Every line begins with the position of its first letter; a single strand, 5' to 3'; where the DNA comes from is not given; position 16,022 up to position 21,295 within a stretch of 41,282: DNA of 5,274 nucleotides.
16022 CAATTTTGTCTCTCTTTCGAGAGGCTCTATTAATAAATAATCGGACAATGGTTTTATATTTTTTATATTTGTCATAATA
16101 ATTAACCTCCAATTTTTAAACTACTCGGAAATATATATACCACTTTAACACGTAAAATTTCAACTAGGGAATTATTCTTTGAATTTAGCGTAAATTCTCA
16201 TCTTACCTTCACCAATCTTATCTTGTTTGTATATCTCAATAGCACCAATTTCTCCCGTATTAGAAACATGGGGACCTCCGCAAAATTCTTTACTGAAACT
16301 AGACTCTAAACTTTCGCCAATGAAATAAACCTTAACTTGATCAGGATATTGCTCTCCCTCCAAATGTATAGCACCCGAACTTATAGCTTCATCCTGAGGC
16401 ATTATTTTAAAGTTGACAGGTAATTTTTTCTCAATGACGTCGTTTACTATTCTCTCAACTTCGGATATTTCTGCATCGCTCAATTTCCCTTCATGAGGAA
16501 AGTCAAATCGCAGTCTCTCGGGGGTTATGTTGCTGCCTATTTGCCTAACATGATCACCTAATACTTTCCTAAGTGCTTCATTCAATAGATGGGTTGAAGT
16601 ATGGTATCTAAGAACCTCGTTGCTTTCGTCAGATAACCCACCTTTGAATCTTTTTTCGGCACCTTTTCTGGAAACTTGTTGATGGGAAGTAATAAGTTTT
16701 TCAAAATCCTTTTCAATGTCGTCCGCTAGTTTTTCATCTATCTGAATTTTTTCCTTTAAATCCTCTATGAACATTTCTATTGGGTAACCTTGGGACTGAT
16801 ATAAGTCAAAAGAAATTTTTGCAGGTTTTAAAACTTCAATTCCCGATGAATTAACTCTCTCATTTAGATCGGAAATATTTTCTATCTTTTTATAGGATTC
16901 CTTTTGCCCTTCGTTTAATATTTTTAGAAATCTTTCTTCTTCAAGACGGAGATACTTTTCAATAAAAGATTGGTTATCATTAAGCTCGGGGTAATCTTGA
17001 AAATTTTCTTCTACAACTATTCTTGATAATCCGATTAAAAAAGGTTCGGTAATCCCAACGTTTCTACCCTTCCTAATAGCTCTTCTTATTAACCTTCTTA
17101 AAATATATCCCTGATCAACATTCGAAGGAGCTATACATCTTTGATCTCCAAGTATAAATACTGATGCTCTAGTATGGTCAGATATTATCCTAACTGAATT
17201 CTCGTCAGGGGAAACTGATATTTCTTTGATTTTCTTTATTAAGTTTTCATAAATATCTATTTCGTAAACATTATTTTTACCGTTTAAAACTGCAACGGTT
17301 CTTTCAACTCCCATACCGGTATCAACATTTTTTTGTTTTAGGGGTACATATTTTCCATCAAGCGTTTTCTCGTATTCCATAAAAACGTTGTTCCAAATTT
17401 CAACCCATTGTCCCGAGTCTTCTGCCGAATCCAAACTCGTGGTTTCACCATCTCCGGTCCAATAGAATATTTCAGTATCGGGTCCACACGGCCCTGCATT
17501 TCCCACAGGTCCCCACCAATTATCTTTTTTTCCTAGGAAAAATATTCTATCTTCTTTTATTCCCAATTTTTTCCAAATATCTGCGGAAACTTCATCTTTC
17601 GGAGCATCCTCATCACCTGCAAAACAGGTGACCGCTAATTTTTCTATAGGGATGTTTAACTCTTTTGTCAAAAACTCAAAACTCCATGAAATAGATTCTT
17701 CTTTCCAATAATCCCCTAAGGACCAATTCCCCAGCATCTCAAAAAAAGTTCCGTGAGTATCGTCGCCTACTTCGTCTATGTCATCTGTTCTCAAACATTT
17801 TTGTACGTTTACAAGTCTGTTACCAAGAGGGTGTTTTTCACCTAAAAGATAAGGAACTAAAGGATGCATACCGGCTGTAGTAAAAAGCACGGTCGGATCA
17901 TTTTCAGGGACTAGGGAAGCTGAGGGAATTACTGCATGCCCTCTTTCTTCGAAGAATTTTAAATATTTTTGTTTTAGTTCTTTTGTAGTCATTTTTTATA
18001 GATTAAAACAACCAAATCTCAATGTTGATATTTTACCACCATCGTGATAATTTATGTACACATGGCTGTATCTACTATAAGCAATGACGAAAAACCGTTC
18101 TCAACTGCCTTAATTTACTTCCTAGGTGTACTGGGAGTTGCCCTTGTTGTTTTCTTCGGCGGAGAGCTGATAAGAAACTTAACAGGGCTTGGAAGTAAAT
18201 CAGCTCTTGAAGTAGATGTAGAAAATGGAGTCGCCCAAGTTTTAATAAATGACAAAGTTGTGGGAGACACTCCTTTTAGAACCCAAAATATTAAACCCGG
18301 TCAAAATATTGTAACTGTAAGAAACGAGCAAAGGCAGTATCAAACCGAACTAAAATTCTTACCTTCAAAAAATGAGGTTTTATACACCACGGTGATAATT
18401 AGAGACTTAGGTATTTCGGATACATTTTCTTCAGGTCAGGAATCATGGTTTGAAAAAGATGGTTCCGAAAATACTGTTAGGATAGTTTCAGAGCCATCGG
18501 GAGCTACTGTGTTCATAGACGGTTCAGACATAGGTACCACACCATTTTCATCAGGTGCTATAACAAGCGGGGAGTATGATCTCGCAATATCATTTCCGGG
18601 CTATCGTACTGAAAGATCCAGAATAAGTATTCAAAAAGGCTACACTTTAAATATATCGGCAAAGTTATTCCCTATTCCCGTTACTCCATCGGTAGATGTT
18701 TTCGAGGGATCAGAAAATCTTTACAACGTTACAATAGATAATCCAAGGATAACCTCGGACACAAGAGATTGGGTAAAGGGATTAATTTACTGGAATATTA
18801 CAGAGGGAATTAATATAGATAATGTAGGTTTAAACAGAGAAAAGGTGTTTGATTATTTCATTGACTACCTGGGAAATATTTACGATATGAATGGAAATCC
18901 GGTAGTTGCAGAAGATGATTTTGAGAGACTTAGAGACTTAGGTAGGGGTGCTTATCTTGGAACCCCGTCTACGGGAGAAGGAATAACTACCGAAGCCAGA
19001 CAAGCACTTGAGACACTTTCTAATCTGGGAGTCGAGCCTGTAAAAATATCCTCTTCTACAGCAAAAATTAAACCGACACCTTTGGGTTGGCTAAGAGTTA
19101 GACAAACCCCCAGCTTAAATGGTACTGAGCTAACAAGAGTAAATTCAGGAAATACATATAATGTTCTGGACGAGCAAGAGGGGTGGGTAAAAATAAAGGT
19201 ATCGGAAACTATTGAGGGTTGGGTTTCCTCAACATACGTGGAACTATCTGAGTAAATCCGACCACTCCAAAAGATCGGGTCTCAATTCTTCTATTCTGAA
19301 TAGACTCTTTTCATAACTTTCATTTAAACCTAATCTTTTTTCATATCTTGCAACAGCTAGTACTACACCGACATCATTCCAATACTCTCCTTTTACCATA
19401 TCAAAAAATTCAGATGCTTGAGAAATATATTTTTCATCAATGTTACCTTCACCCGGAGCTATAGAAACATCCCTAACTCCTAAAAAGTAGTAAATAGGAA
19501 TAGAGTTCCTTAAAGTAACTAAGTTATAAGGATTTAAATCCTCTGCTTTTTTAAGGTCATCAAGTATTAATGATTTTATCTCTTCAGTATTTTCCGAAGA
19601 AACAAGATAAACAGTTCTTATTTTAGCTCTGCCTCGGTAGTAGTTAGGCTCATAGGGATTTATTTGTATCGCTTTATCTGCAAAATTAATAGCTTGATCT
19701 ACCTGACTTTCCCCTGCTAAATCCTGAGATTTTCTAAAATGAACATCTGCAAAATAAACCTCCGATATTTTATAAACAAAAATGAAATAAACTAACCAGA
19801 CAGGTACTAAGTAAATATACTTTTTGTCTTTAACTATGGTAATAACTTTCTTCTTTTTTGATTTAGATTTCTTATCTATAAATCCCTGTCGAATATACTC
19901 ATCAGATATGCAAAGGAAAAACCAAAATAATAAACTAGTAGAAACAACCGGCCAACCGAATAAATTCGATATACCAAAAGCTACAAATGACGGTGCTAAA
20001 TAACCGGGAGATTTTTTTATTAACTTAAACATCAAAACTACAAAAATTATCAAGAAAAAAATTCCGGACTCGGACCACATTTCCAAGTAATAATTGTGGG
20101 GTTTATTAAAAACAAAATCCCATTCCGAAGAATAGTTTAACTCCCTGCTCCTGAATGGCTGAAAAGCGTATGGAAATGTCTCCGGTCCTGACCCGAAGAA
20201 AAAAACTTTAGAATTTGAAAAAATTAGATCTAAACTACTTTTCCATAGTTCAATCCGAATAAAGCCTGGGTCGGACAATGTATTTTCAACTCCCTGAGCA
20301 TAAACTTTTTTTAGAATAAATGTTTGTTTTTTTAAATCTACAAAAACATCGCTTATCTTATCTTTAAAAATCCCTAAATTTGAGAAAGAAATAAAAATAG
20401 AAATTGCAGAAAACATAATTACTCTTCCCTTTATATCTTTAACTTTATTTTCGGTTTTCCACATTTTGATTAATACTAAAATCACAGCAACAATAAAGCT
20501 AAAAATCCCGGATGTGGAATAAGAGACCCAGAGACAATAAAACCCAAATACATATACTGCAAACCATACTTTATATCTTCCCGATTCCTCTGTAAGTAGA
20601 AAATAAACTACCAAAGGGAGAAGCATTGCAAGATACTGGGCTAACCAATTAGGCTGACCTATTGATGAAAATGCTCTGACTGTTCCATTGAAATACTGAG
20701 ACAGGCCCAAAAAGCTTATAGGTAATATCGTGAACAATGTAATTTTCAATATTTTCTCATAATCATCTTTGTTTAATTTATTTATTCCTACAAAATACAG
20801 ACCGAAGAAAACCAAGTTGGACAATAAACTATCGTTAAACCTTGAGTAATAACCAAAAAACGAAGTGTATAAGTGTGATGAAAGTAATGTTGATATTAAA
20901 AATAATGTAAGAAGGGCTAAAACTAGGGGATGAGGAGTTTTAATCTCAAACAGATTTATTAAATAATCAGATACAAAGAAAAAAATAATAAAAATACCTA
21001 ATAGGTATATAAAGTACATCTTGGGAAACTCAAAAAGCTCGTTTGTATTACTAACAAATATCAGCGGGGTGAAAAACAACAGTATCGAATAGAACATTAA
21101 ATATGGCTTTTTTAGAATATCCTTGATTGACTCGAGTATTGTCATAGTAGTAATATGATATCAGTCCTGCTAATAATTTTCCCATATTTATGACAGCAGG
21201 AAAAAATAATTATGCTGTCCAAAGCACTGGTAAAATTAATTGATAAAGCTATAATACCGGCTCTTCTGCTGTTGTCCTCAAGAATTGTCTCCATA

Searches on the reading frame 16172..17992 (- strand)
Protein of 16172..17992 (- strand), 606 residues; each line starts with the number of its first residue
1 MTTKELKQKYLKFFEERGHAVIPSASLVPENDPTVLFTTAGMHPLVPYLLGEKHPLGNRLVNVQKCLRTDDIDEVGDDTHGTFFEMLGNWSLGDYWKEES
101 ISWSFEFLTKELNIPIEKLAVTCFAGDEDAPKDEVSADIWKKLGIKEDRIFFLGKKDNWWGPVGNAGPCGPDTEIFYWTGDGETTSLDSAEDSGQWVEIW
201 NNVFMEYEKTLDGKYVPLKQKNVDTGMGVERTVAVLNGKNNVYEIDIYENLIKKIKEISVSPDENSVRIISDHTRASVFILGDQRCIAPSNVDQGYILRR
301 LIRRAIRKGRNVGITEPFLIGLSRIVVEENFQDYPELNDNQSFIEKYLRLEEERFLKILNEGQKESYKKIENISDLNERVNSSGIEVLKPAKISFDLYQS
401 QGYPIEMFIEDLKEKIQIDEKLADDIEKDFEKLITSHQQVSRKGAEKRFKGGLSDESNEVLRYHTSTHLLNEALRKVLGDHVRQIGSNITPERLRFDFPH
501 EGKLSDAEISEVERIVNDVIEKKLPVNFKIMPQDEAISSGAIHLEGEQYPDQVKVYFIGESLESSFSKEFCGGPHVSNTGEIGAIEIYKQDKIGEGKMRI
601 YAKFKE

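Call 8: search_protein_families(library=pfam, proteins=[window:16172-17992:-], max_evalue=0.001)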
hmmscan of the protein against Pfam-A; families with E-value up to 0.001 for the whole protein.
window:16172-17992:- (606 aa): 2 families
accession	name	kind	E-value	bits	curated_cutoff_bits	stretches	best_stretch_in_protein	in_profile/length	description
PF01411.24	tRNA-synt_2c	-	1.7e-119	400.3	30.3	1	5-461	1-446/552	tRNA synthetases class II (A)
PF07973.19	tRNA_SAD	-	1.1e-15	57.8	24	1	553-601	1-44/44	Threonyl and Alanyl tRNA synthetase second additional domain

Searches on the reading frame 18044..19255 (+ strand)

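Call 8: search_protein_families(library=pfam, proteins=[window:18044-19255:+], max_evalue=0.001)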
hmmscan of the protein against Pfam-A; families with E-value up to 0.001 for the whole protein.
window:18044-19255:+ (403 aa): 4 families
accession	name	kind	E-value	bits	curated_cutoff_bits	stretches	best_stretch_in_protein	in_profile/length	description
PF08308.17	PEGA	-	1.1e-20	73.7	20.8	1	144-208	3-67/71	PEGA domain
PF08239.17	SH3_3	-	2.8e-13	50.2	27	1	350-400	3-54/54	Bacterial SH3 domain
PF13715.12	CarbopepD_reg_2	-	0.00023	21.6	32.2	1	152-206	15-74/88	CarboxypepD_reg-like domain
PF22820.2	TcaA_3rd_4th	-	0.00062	20.1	27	0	142-169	2-29/73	TcaA protein 3rd/4th domain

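Call 79: search_protein_families(library=ncbifam, proteins=[window:18044-19255:+], max_evalue=0.1)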
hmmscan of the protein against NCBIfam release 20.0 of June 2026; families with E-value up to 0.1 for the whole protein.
window:18044-19255:+ (403 aa): 5 families
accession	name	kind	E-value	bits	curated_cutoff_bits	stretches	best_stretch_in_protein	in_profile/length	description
TIGR04211.1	SH3_and_anchor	equivalog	1.2e-05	25.1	65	1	352-399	10-58/198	TIGR04211 family SH3 domain-containing protein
NF047815.1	LIC10124_lipo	equivalog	1.4e-05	23.9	650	1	116-180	248-307/516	LIC10124 family lipoprotein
NF040675.1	wall_bind_EntD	exception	0.0035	16.6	590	1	349-398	32-80/310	cell wall-binding protein EntD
NF040678.1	EntFM_CwpFM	equivalog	0.0084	15.2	720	1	350-399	141-189/430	enterotoxin EntFM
NF040677.1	wall_bind_EntC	exception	0.095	11.5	770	0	349-399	32-82/422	cell wall-binding protein EntC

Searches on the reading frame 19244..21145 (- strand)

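Call 8: search_protein_families(library=pfam, proteins=[window:19244-21145:-], max_evalue=0.001)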
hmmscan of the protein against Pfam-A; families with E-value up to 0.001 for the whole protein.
window:19244-21145:- (633 aa): 1 family
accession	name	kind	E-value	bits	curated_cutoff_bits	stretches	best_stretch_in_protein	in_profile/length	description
PF04932.20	Wzy_C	-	3.9e-14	53.1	31.7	1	197-369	2-149/149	O-Antigen ligase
